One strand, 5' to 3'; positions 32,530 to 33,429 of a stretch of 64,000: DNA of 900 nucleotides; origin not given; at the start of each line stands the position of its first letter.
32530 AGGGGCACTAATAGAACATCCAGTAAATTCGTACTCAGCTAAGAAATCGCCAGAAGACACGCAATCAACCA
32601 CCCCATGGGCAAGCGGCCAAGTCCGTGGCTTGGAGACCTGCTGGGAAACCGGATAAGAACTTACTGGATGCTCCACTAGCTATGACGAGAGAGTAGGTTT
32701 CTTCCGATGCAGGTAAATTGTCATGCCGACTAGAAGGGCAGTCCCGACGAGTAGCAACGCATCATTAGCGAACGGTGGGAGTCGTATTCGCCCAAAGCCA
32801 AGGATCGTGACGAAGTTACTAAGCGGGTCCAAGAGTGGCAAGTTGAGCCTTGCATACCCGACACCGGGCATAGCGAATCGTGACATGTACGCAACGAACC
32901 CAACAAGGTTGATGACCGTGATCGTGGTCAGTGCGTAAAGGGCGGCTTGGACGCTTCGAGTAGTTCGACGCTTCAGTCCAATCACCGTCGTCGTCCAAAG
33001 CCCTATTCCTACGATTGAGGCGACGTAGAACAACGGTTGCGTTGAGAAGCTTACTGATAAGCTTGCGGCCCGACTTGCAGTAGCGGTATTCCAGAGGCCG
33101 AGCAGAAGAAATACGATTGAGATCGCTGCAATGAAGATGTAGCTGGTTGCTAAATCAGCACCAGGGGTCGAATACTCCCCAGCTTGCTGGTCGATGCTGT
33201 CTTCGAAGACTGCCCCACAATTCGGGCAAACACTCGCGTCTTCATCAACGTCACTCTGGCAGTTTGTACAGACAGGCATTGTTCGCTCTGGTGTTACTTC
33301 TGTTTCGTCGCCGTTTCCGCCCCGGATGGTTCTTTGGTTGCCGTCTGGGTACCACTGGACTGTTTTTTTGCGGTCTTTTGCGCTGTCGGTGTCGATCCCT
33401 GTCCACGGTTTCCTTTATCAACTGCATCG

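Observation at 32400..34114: Compositionally foreign 1.7-kb islet encoding only small membrane and zinc-ribbon proteins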

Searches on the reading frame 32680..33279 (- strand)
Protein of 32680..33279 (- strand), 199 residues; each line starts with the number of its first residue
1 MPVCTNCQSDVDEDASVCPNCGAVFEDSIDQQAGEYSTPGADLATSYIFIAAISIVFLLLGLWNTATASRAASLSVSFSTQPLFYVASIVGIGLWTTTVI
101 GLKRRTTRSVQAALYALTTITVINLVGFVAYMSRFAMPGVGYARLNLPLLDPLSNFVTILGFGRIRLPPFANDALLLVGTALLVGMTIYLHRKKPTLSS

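Call 6: search_protein_families(library=pfam, proteins=[window:32680-33279:-], max_evalue=1)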
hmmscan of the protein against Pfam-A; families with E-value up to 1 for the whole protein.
window:32680-33279:- (199 aa): 16 families
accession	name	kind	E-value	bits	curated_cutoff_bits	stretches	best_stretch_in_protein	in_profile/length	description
PF13240.11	Zn_Ribbon_1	-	9.8e-06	25.6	25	1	4-23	2-21/23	zinc-ribbon domain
PF08271.17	Zn_Ribbon_TF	-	0.00054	19.9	29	1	3-28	2-32/43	TFIIB zinc-binding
PF12773.13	DZR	-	0.00066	20.2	27.3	1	3-22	26-45/45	Double zinc ribbon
PF13248.11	Zn_ribbon_3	-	0.00097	19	27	1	4-25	5-26/26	zinc-ribbon domain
PF13903.11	Claudin_2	-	0.0054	17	29.1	1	4-92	43-136/192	PMP-22/EMP/MP20/Claudin tight junction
PF17032.10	Zn_ribbon_15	-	0.033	15.4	28.9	1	3-22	54-73/73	zinc-ribbon family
PF18912.6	DZR_2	-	0.036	14.3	27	1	3-25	23-46/56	Double zinc ribbon domain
PF10571.15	UPF0547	-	0.058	14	29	1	4-26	3-25/26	Uncharacterised protein family UPF0547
PF23228.1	zf_PCFS4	-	0.071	13.2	27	1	10-35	8-33/69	PCFS4 zinc finger domain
PF06906.16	DUF1272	-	0.14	12.7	25.3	1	4-23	29-49/57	Protein of unknown function (DUF1272)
PF08792.16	A2L_zn_ribbon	-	0.19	11.9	22.9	1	3-26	5-32/33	A2L zinc ribbon domain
PF14446.12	Prok-RING_1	-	0.25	11.8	29.1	1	4-25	7-30/54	Prokaryotic RING finger family 1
PF24460.1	DUF7575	-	0.28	11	28.5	1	14-30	2-18/28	Domain of unknown function (DUF7575)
PF06550.16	SPP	-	0.32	10.9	23.9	1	44-124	72-150/283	Signal-peptide peptidase, presenilin aspartyl protease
PF12725.13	DUF3810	-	0.58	9.9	28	1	70-144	14-85/311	Protein of unknown function (DUF3810)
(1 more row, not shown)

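Call 7: search_protein_families(library=phrogs, proteins=[window:32680-33279:-], max_evalue=1)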
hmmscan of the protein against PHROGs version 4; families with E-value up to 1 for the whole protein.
window:32680-33279:- (199 aa): 11 families
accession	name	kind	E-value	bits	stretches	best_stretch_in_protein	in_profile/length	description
phrog_6586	-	unknown function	6e-05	23.9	1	4-102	6-110/129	-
phrog_2546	-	unknown function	0.012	16.9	1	3-32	2-31/180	-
phrog_10292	-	unknown function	0.021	15.8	1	2-24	4-26/136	-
phrog_10714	-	unknown function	0.042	15.1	1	3-29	75-103/109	-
phrog_14275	-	unknown function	0.063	13.9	1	3-25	5-27/178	-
phrog_27587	-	unknown function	0.069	14.4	1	111-131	37-57/83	-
phrog_4852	-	unknown function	0.084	13.5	1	3-35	15-50/194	-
phrog_9700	-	unknown function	0.087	12.7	1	3-35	8-40/483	-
phrog_32168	-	unknown function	0.18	13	0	3-33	4-34/63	-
phrog_22543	-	unknown function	0.19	13.1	1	3-31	67-103/105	-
phrog_12167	-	unknown function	0.67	11.1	1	4-33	145-174/182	-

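Call 8: search_protein_families(library=padloc, proteins=[window:32680-33279:-], max_evalue=1)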
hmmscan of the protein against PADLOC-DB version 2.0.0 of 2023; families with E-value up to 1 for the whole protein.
window:32680-33279:- (199 aa): 0 families

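Call 9: search_protein_families(library=ncbifam, proteins=[window:32680-33279:-], max_evalue=1)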
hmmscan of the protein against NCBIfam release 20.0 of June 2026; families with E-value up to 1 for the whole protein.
window:32680-33279:- (199 aa): 6 families
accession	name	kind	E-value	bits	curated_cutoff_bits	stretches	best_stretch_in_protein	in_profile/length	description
NF053812.1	Ssi4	equivalog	0.0066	16.4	240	1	16-133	16-134/189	immunity protein Sip4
NF053815.1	teico_TcaA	equivalog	0.055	12.3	550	1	1-34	1-34/463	membrane-associated protein TcaA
NF010265.0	PRK13711.1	equivalog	0.058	13.5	164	1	50-108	41-98/115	P-type conjugative transfer protein TrbJ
NF041915.1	HVO_2901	equivalog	0.083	12.7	80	1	1-28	1-28/55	HVO_2901 family zinc finger protein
NF040826.1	lxa_BCAM0308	equivalog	0.34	10.6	100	1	13-28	21-36/153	BCAM0308 family protein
TIGR01167.1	LPXTG_anchor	domain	0.39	11.5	15.9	0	172-194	10-31/34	LPXTG cell wall anchor domain-containing protein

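Call 10: find_homologous_proteins(query=window:32680-33279:-)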
Query window:32680-33279:- (199 aa): 3 proteins with E <= 0.001 among 5338 candidates.
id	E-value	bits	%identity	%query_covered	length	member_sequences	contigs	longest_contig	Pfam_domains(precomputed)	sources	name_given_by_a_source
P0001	8.2e-119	413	95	100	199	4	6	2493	PF13240.12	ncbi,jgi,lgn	jgi:hypothetical protein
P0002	1.5e-106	373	89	100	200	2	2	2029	PF13240.12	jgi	jgi:hypothetical protein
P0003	6.7e-89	315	68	100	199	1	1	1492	PF13240.12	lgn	-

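Call 16: find_encoding_contigs(protein=P0001, flank=10000, max_places=10)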
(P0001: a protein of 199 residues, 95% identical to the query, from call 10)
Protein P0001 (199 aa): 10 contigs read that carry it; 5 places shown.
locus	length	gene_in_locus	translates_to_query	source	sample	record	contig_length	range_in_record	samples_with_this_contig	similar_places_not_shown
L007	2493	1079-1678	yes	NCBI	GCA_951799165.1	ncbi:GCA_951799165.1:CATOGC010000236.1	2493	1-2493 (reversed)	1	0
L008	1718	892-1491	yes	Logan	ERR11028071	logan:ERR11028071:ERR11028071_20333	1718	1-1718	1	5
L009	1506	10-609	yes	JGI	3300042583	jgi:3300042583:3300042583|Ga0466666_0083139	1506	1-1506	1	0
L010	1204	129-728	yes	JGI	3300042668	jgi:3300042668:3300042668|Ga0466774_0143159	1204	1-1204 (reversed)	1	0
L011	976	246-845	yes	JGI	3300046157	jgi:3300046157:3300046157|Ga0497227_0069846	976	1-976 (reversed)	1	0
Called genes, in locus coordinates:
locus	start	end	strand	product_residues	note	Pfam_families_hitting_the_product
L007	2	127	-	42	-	?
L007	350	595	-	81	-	-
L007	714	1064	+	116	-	-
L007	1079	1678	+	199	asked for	PF13240:Zn_Ribbon_1 (weak)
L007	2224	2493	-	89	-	?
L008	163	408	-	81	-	-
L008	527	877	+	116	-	-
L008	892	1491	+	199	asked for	PF13240:Zn_Ribbon_1 (weak)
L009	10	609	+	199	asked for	PF13240:Zn_Ribbon_1 (weak)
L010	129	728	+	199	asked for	PF13240:Zn_Ribbon_1 (weak)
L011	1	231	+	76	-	?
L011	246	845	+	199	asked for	PF13240:Zn_Ribbon_1 (weak)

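Call 17: find_encoding_contigs(protein=P0003, flank=10000, max_places=10)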
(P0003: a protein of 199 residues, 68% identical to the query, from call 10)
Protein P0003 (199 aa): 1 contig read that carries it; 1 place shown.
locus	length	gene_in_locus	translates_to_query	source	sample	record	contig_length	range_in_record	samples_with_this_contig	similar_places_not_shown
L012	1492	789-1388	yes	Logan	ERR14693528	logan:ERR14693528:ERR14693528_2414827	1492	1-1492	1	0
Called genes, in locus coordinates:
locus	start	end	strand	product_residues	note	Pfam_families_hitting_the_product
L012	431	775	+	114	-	-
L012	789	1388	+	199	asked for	PF13240:Zn_Ribbon_1 (weak)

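Call 18: find_encoding_contigs(protein=P0002, flank=10000, max_places=10)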
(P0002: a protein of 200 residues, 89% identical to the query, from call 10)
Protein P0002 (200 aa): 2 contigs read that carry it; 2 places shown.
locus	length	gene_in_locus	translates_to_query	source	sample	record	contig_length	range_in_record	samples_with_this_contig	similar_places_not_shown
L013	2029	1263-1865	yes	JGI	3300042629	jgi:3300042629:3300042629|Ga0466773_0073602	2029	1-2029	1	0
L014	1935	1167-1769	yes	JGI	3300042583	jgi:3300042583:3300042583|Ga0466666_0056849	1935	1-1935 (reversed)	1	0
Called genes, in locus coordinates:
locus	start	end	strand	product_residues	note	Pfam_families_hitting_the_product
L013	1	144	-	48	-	?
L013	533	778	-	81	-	-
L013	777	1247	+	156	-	-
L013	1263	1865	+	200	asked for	PF13240:Zn_Ribbon_1 (faint)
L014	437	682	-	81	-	-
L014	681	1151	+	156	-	-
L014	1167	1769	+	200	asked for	PF13240:Zn_Ribbon_1 (faint)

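Call 65: search_protein_representatives(alignment_id=A2)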
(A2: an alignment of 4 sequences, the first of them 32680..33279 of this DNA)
Query: 4 sequences, 199 profile positions. Proteins with E-value up to 0.001 (for the whole library): 29; up to 1e-10: 3; up to 1e-30: 1. The best 29 are listed.
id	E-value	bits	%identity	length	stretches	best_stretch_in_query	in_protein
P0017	1.0e-73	263.9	-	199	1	1-196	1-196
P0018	9.4e-23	97.5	-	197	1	1-193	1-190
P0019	1.8e-14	70.5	-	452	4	3-28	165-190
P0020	1.0e-09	55.0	-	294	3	3-28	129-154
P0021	5.8e-08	49.2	-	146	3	3-28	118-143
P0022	2.3e-07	47.3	-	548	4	3-42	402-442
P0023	7.8e-07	45.6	-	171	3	3-38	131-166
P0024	3.4e-06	43.5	-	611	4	3-27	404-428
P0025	2.3e-05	40.8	-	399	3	3-95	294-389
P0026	3.6e-05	40.1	-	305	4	4-31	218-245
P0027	6.0e-05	39.4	-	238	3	3-38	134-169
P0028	9.3e-05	38.8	-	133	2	3-90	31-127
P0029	1.3e-04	38.3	-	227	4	2-26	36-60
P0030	1.7e-04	37.9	-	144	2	1-50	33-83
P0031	1.7e-04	37.9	-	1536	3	3-28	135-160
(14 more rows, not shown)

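Call 77: predict_structure(alignment_id=A3)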
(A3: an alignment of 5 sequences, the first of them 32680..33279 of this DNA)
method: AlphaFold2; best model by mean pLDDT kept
length: 199 residues; sequences in the alignment: 5
mean_pLDDT: 51.3   pTM: 0.36
mean pLDDT of the five models: 51.3, 49.7, 48.0, 45.8, 39.7
residues with pLDDT >= 90: 0; 70-90: 13; 50-70: 89; < 50: 97
segments of 3 or more residues with pLDDT < 50: 29-54, 56-87, 136-168
pLDDT, mean of each block of 10 residues (from residue 1): 71 69 60 38 41 47 39 33 47 60 60 67 60 44 33 38 41 55 67 58
secondary structure, 60 per line:
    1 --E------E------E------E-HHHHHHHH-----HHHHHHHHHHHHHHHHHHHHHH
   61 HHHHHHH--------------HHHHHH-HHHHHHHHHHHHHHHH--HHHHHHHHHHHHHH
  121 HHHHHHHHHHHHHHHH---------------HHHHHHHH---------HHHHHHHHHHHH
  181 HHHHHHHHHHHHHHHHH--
elements in order: H26-33 H39-67 H82-87 H89-104 H107-136 H152-159 H169-197

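Call 81: search_protein_families(library=pfam, proteins=[L007:2224-2493:-], max_evalue=0.01)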
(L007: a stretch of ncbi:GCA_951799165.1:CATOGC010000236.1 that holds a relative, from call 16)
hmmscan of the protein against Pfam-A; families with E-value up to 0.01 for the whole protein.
L007:2224-2493:- (89 aa): 0 families

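Call 103: search_solved_structures(query=A3, max_evalue=1)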
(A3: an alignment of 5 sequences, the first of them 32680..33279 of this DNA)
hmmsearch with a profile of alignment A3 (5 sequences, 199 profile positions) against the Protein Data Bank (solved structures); distinct sequences matched with E-value up to 1: 1.
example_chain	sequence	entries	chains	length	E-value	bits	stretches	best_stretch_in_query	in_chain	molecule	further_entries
1mey_C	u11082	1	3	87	0.049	16.5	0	13-40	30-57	CONSENSUS ZINC FINGER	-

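Call 105: find_related_loci(query=A3, collection=viral_contigs, flank=8000)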
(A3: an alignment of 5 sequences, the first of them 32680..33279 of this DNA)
Query A3 (199 aa) in viral_contigs; peptide patterns used: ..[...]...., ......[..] (x = any residue, [..] = any of these).
98 stretches matched a pattern, but none encodes a relative of the query by tblastn (E <= 1e-3).
